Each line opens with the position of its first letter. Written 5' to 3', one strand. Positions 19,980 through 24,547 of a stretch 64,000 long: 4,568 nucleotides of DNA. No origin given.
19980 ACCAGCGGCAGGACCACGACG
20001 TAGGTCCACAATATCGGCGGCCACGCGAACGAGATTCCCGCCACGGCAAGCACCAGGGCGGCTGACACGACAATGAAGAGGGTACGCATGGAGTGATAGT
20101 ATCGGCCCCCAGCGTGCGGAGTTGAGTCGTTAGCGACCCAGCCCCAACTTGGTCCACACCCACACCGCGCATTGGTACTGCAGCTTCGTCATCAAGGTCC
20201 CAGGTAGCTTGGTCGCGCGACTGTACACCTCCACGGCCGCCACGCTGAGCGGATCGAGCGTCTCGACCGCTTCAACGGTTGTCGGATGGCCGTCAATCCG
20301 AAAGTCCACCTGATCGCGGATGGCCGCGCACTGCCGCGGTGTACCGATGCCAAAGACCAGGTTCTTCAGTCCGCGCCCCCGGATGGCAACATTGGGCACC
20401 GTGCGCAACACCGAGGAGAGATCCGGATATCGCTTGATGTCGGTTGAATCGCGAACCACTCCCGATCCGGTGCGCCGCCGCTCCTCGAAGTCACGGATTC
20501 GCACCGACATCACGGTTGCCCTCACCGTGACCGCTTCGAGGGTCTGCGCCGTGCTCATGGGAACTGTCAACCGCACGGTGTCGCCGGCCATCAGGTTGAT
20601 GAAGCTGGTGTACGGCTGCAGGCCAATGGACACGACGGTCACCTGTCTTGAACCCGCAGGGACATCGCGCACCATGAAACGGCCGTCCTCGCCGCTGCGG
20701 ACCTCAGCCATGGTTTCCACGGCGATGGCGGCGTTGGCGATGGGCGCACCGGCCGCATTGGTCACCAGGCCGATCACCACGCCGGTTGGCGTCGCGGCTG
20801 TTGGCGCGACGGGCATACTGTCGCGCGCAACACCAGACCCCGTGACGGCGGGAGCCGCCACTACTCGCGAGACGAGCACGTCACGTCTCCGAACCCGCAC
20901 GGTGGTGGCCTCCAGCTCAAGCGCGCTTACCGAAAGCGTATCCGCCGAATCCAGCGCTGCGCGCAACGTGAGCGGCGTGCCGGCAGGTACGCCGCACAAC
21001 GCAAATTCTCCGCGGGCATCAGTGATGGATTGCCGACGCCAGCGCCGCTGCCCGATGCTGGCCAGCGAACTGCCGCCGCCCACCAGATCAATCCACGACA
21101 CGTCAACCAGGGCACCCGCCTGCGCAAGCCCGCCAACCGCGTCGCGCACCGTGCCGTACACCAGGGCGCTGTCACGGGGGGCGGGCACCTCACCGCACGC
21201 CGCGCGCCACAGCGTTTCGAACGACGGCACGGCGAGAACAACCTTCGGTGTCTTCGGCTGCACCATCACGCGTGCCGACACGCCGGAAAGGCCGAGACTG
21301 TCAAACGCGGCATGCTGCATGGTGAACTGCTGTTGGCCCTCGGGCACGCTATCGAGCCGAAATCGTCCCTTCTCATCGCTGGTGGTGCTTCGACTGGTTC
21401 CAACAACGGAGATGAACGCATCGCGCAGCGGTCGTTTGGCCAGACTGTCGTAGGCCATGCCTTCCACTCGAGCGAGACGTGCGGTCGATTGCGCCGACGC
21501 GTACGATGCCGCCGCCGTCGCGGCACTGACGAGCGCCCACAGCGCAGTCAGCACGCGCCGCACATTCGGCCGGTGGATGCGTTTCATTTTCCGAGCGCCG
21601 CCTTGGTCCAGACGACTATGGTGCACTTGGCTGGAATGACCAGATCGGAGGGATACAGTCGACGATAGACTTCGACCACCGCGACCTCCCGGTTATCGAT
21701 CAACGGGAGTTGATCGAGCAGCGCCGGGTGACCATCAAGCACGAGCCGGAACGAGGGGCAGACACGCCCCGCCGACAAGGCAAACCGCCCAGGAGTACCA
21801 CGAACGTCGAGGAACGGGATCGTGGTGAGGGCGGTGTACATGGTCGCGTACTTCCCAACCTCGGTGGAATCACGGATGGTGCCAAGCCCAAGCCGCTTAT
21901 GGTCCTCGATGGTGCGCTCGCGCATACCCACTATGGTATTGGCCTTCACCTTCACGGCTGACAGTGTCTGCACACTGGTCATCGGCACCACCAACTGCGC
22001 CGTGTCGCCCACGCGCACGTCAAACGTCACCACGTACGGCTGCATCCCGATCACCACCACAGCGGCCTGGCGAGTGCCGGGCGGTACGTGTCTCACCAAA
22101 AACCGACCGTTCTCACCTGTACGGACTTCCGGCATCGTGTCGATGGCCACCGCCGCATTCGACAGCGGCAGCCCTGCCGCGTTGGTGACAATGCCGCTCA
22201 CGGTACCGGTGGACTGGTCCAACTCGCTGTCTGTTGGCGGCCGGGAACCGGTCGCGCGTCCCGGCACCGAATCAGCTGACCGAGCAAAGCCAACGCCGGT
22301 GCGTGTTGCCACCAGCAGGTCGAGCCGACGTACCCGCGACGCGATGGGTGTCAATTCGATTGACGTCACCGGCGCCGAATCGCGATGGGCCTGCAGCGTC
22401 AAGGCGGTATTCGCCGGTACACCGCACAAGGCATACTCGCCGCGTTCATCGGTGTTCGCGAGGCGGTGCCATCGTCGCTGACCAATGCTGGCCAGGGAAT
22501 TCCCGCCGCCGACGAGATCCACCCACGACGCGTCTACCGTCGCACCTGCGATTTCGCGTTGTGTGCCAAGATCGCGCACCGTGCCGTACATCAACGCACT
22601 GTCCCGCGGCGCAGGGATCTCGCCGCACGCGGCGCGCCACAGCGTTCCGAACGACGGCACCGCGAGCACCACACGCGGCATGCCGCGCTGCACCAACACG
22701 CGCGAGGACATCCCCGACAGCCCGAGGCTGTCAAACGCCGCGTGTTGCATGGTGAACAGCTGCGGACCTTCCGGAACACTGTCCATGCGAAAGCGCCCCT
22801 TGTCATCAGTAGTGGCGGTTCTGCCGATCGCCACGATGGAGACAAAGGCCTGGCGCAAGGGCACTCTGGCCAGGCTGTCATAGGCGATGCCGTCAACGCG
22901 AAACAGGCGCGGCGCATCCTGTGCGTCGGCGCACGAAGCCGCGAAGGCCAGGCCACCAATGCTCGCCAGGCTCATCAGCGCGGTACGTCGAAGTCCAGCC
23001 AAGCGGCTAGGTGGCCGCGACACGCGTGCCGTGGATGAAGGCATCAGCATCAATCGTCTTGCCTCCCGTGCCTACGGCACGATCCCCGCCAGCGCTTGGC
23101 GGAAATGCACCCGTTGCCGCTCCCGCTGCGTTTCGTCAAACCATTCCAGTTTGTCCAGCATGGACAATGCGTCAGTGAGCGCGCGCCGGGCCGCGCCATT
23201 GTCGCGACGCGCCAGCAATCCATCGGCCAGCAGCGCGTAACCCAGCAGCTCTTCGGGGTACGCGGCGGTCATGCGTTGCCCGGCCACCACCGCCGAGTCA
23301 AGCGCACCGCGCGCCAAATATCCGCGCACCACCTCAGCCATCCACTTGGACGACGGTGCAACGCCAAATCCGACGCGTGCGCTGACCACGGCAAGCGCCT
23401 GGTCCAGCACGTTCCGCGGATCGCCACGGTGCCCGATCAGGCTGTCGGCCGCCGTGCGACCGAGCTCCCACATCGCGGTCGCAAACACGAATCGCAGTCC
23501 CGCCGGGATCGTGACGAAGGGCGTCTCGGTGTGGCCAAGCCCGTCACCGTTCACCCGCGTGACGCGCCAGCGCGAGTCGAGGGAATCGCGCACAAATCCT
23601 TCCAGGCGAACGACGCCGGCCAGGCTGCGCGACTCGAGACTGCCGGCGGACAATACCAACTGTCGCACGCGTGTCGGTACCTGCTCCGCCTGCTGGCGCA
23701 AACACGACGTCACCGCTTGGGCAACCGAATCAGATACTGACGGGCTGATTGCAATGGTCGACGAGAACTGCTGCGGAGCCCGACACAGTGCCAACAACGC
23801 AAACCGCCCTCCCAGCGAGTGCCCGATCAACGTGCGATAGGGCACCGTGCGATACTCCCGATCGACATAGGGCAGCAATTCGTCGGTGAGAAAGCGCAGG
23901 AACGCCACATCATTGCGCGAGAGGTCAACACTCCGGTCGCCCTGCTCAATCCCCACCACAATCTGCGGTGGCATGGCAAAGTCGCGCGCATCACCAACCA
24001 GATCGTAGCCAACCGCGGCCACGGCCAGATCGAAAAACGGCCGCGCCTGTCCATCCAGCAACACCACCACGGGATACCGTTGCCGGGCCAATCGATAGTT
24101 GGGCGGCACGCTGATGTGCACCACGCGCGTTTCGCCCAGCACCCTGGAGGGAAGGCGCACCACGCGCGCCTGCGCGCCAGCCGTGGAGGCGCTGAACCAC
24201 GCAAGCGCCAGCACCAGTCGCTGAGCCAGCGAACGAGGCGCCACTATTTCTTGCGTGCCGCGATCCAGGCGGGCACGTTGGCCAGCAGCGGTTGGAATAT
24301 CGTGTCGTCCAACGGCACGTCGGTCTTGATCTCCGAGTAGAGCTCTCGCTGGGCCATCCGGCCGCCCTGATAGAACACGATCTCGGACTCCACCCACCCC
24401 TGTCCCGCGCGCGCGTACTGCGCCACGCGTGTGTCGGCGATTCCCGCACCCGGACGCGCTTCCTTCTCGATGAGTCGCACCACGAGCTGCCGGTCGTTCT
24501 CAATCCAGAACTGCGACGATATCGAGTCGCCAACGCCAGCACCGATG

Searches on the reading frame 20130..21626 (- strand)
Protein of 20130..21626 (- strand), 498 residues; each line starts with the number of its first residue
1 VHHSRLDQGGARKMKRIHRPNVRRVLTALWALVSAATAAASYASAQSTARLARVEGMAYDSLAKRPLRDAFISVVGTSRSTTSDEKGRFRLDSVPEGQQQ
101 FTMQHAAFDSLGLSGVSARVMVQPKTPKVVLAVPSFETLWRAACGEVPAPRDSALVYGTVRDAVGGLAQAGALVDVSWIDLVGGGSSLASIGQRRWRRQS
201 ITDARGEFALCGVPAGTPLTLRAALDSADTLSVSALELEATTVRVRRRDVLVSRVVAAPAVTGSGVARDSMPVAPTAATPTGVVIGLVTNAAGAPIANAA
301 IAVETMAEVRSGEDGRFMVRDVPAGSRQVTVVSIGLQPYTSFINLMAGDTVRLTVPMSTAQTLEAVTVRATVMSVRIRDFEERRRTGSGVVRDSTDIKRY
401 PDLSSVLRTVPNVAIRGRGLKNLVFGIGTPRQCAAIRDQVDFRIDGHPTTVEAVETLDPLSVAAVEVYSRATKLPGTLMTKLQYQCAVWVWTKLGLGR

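Call 99: search_protein_families(library=pfam, proteins=[window:20130-21626:-], max_evalue=0.00001)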
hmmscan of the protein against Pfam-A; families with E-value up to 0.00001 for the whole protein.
window:20130-21626:- (498 aa): 2 families
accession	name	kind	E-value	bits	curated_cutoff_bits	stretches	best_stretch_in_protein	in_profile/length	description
PF13620.12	CarboxypepD_reg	-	7.4e-28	97.2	32.3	2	284-357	2-81/82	Carboxypeptidase regulatory-like domain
PF13715.12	CarbopepD_reg_2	-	2.8e-17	63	32.2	1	55-110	2-57/88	CarboxypepD_reg-like domain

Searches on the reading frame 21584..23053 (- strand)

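Call 99: search_protein_families(library=pfam, proteins=[window:21584-23053:-], max_evalue=0.00001)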
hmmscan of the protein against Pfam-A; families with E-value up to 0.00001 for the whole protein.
window:21584-23053:- (489 aa): 2 families
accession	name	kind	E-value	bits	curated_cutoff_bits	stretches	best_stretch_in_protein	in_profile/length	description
PF13620.12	CarboxypepD_reg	-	2.5e-22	79.4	32.3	1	284-358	1-81/82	Carboxypeptidase regulatory-like domain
PF13715.12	CarbopepD_reg_2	-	9.2e-12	45.3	32.2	0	285-364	1-83/88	CarboxypepD_reg-like domain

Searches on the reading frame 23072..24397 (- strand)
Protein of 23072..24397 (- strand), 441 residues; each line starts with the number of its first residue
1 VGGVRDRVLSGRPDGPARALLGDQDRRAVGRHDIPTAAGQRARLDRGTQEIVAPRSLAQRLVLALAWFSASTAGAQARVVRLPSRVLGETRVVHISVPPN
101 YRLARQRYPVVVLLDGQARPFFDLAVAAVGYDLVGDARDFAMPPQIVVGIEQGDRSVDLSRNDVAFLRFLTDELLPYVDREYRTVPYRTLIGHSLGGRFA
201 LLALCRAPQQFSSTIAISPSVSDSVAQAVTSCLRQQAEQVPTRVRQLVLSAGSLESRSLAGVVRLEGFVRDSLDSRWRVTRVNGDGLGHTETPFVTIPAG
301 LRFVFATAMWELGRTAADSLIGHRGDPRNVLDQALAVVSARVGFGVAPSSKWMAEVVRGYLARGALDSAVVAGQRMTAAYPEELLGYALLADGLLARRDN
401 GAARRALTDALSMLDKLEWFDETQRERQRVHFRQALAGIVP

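Call 99: search_protein_families(library=pfam, proteins=[window:23072-24397:-], max_evalue=0.00001)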
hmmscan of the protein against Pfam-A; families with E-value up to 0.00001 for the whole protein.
window:23072-24397:- (441 aa): 2 families
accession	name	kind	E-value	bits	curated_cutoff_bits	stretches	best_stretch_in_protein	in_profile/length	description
PF00756.26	Esterase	-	6.9e-23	82.1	22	1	84-231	1-154/251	Putative esterase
PF00561.26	Abhydrolase_1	-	8.7e-07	29.3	25.8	1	189-271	72-151/245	alpha/beta hydrolase fold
